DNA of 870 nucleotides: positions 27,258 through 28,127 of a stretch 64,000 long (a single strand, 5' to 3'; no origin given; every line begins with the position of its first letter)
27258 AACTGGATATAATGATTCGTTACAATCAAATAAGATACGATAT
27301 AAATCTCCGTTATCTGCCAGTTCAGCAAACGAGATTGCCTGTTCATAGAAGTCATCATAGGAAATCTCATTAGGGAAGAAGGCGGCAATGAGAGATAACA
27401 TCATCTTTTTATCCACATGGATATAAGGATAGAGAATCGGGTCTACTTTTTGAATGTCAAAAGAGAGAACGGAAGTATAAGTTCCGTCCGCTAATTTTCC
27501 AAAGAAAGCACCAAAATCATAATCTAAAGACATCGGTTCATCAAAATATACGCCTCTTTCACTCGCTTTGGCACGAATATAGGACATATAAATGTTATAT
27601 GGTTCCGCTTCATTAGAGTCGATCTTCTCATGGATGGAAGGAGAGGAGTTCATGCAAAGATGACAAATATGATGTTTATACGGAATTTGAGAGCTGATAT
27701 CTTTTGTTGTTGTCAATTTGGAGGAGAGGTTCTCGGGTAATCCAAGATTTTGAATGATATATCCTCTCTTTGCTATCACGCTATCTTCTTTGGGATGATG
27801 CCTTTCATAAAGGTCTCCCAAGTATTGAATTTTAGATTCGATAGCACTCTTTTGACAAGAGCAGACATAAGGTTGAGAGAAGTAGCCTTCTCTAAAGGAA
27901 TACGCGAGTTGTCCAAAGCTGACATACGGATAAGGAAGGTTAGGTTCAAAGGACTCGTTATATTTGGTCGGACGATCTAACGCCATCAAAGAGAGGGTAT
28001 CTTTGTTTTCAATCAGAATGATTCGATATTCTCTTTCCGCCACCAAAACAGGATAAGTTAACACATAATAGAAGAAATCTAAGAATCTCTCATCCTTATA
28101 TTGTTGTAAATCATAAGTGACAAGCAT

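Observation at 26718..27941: Internal ~270-aa tandem duplication in the 1133-aa protein marked by an LPYPY / CxC / GLP / CxxC / DYDF motif series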

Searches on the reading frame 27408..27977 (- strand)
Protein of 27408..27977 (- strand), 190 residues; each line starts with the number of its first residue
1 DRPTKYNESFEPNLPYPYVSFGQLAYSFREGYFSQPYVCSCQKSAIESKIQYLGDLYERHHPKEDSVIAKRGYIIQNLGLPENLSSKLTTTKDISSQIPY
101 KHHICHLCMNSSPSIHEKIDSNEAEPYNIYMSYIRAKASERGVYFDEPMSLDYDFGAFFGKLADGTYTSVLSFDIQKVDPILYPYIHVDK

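Call 44: search_solved_structures(query=A3, max_evalue=10, show_alignments=2)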
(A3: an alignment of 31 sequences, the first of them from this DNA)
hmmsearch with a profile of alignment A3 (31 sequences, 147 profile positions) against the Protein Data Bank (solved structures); distinct sequences matched with E-value up to 10: 3.
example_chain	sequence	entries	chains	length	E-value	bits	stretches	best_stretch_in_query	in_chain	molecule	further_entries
2l57_A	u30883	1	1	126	0.055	16.4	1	82-131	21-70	Uncharacterized protein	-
6mcc_C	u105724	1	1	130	0.49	13.3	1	17-74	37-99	Anti-CRISPR AcrIIA2 Homolog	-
4xhm_A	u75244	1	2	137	0.62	13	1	58-120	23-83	Thioredoxin (Trx-3)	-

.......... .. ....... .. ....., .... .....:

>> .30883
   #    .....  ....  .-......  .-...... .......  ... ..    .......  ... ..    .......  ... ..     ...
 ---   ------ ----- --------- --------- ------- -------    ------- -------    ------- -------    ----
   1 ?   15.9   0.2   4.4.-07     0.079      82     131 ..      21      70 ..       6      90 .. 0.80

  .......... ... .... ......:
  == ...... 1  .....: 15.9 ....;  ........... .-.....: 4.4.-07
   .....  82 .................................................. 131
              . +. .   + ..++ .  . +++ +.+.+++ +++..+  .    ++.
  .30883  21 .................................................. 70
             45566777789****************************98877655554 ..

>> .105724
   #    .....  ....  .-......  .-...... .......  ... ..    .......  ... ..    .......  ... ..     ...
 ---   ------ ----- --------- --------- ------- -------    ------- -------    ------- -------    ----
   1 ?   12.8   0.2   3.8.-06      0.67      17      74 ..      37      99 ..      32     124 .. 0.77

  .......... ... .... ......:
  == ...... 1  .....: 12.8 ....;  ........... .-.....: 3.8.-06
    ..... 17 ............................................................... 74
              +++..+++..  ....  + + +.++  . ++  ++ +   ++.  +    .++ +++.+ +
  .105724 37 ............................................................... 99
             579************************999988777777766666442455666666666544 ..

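Call 45: find_homologous_proteins(query=A3, max_evalue=0.001)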
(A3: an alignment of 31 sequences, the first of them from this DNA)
Query A3 (31 sequences) (156 aa, profile of the alignment): 1 proteins with E <= 0.001 among 386 candidates.
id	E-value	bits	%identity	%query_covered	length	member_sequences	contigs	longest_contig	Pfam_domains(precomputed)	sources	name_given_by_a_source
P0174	6.9e-17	79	19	84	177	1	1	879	-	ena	-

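Call 63: predict_structure(alignment_id=A5)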
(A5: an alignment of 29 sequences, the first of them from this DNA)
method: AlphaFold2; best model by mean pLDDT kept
length: 190 residues; sequences in the alignment: 29
mean_pLDDT: 90.0   pTM: 0.85
mean pLDDT of the five models: 90.0, 89.5, 89.3, 88.9, 88.1
residues with pLDDT >= 90: 124; 70-90: 56; 50-70: 9; < 50: 1
segments of 3 or more residues with pLDDT < 50: none
pLDDT, mean of each block of 10 residues (from residue 1): 73 97 96 96 97 93 91 96 96 97 97 91 92 95 80 78 80 88 75
secondary structure, 60 per line:
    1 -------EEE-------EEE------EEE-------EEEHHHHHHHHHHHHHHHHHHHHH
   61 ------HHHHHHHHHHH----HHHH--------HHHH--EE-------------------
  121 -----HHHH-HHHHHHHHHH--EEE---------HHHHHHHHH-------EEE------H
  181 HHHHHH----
elements in order: E8-10 E18-20 E27-29 E37-39 H40-60 H67-77 H82-85 H94-97 H126-129 H131-140 E143-145 H155-163 E171-173 H180-186

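Call 65: fold_search(model_id=the predicted structure, library=pdb)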
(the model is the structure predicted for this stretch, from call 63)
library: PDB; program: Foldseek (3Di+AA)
matches with E <= 10: 35; with E <= 0.001: 0
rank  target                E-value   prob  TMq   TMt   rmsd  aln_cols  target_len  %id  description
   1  5obx                  3.7e+00  0.03  0.14  0.08  11.1        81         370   10  Mycoplasma genitalium DnaK-NBD (released 2018-05-09)
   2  3h4e_F                4.2e+00  0.02  0.16  0.15  17.2       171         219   14  X-ray Structure of Hexameric HIV-1 CA (released 2009-06-23)
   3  7gyj                  4.5e+00  0.06  0.15  0.08   8.4        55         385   14  Crystal Structure of HSP72 in complex with ligand 11 at 1.43 MGy X-ray dose (released 2024-12-11)
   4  6v2f_D                4.5e+00  0.02  0.17  0.16  17.2       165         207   11  Crystal structure of the HIV capsid hexamer bound to the small molecule long-acting inhibitor, GS-6207 (released 2020-07-01)
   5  8p5e_G                5.1e+00  0.02  0.10  0.04   9.0        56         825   12  S. cerevisiae nexus-sCMGE after DNA replication initiation (released 2024-05-29)
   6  2m8p_MODEL_1_A        5.1e+00  0.02  0.16  0.14  20.5       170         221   12  The structure of the W184AM185A mutant of the HIV-1 capsid protein (released 2013-11-20)
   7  1i7p                  5.4e+00  0.06  0.10  0.07   1.8        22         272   23  CRYSTAL STRUCTURE OF RAT B5R IN COMPLEX WITH FAD (released 2001-12-12)
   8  7oog_B                5.4e+00  0.03  0.15  0.08  11.0        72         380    8  Plasmodium falciparum Hsp70-x chaperone nucleotide binding domain in complex with NCL-00023823 (released 2021-06-02)
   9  5lpt_B                5.8e+00  0.02  0.11  0.06   3.9        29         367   14  tRNA guanine Transglycosylase (TGT) in co-crystallized complex (space group P21) with 6-amino-2-(methylamino)-4-(2-((2 (released 2017-08-30)
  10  5obu                  5.8e+00  0.02  0.14  0.06  10.6        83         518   11  Mycoplasma genitalium DnaK deletion mutant lacking SBDalpha in complex with AMPPNP. (released 2018-05-09)
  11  5mb9_A                5.8e+00  0.02  0.11  0.05  12.6        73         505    8  Crystal structure of the eukaryotic ribosome associated complex (RAC), a unique Hsp70/Hsp40 pair (released 2016-12-28)
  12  5lpt_A                5.8e+00  0.01  0.11  0.07  13.9        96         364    7  tRNA guanine Transglycosylase (TGT) in co-crystallized complex (space group P21) with 6-amino-2-(methylamino)-4-(2-((2 (released 2017-08-30)
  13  6zyi                  6.1e+00  0.03  0.15  0.08  11.2        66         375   12  Crystal structure of HSP70 ATPase domain in complex with ADP and calcium (released 2020-12-16)
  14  7nqr_A                6.1e+00  0.03  0.15  0.08  11.5        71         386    7  Plasmodium falciparum Hsp70-x chaperone nucleotide binding domain in complex with Z287256168 (released 2021-03-10)
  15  7n46                  6.1e+00  0.03  0.14  0.07  12.7        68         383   10  ADP-binding state of the nucleotide-binding domain of Hsp70 DnaK (released 2023-07-05)
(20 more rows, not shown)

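Call 70: search_protein_families(library=pfam, alignment_id=A3, max_evalue=5)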
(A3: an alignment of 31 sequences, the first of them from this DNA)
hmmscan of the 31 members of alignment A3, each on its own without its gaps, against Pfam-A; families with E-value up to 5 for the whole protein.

A. member 1, seq(156 aa): 0 families

B. families by the number of members that match (of 31 scanned): 15 families
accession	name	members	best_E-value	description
PF20097.4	DUF6487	2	0.028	Domain of unknown function (DUF6487)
PF24360.1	DUF7516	1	0.011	Domain of unknown function (DUF7516)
PF15207.11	TMEM240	1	0.022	TMEM240 family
PF19061.5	DUF5757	1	0.026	Family of unknown function (DUF5757)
PF04981.18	NMD3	1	0.038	NMD3 family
PF25489.1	At5g54830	1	0.043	At5g54830-like domain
PF11230.13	YjjI-like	1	0.051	Glycyl radical enzyme YjjI-like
PF06128.16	Shigella_OspC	1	0.055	Shigella flexneri OspC protein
PF14533.12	USP7_C2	1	0.073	Ubiquitin-specific protease C-terminal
PF17330.7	SWC7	1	0.12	SWR1 chromatin-remodelling complex, sub-unit Swc7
PF01022.26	HTH_5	1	0.18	Bacterial regulatory protein, arsR family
PF06936.16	Selenoprotein_S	1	0.22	Selenoprotein S (SelS)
PF08273.17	Zn_Ribbon_Prim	1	0.38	Zinc-binding domain of primase-helicase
PF09443.16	CFC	1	0.39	Cripto_Frl-1_Cryptic (CFC)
PF20081.4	DUF6475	1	1.4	Domain of unknown function (DUF6475)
